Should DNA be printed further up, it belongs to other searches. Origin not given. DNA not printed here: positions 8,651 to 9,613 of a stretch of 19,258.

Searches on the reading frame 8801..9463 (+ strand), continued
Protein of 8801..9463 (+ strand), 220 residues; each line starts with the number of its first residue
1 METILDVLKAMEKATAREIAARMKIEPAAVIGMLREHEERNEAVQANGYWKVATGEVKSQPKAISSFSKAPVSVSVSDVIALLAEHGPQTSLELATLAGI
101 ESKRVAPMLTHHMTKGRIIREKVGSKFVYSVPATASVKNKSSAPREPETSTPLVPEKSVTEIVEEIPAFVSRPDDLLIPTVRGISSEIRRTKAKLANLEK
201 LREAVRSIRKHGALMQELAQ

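Call 118: fold_search(model_id=the predicted structure, library=pdb)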
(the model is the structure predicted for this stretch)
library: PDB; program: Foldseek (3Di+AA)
matches with E <= 10: 1808; with E <= 0.001: 8
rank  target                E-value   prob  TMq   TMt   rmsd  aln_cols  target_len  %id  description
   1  3w6j_E                2.2e-04  1.00  0.23  0.30  12.7       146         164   19  Crystal structure of ScpAB core complex (released 2013-04-24)
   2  3w6j_C                3.8e-04  1.00  0.22  0.28  13.3       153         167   18  Crystal structure of ScpAB core complex (released 2013-04-24)
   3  3lmm_B                4.0e-04  1.00  0.25  0.11  16.0       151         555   13  Crystal Structure of the DIP2311 protein from Corynebacterium diphtheriae, Northeast Structural Genomics Consortium Ta (released 2010-02-16)
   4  3w6j_F                7.0e-04  1.00  0.22  0.27  13.4       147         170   18  Crystal structure of ScpAB core complex (released 2013-04-24)
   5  2z99                  7.9e-04  1.00  0.23  0.31  14.0       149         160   15  Crystal Structure of ScpB from Mycobacterium tuberculosis (released 2007-10-09)
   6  4i98_C                9.0e-04  1.00  0.21  0.27  13.2       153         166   16  Crystal structure of the complex between ScpA(residues 1-160)-ScpB(residues 1-183) (released 2013-01-30)
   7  1wsu_A                9.5e-04  1.00  0.23  0.39  12.6       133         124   19  C-terminal domain of elongation factor selB complexed with SECIS RNA (released 2005-01-25)
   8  3lmm_D                9.5e-04  1.00  0.25  0.11  16.1       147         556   15  Crystal Structure of the DIP2311 protein from Corynebacterium diphtheriae, Northeast Structural Genomics Consortium Ta (released 2010-02-16)
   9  6juv_A                1.7e-03  1.00  0.24  0.28  14.2       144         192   17  Crytsal structure of ScpB derived from Pyrococcus yayanosii (released 2020-01-22)
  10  2uwm_A                2.6e-03  1.00  0.23  0.26  12.6       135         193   18  C-TERMINAL DOMAIN(WH2-WH4) OF ELONGATION FACTOR SELB IN COMPLEX WITH SECIS RNA (released 2007-05-08)
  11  2zme_B                2.7e-03  1.00  0.26  0.26  12.5       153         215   14  Integrated structural and functional model of the human ESCRT-II complex (released 2008-11-04)
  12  8b9x_A                3.3e-03  1.00  0.24  0.21  12.3       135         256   12  Chimeric protein of human UFM1 E3 ligase, UFL1, and DDRGK1 (released 2023-10-25)
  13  6uvu_A                4.0e-03  1.00  0.25  0.47  13.6        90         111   13  Crystal structure of the AntR antimony-specific transcriptional repressor (released 2020-11-04)
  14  3cuo_D                4.5e-03  1.00  0.23  0.53   1.3        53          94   17  Crystal structure of the predicted DNA-binding transcriptional regulator from E. coli (released 2008-06-17)
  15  8b9x_B                4.5e-03  1.00  0.24  0.21  12.3       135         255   12  Chimeric protein of human UFM1 E3 ligase, UFL1, and DDRGK1 (released 2023-10-25)
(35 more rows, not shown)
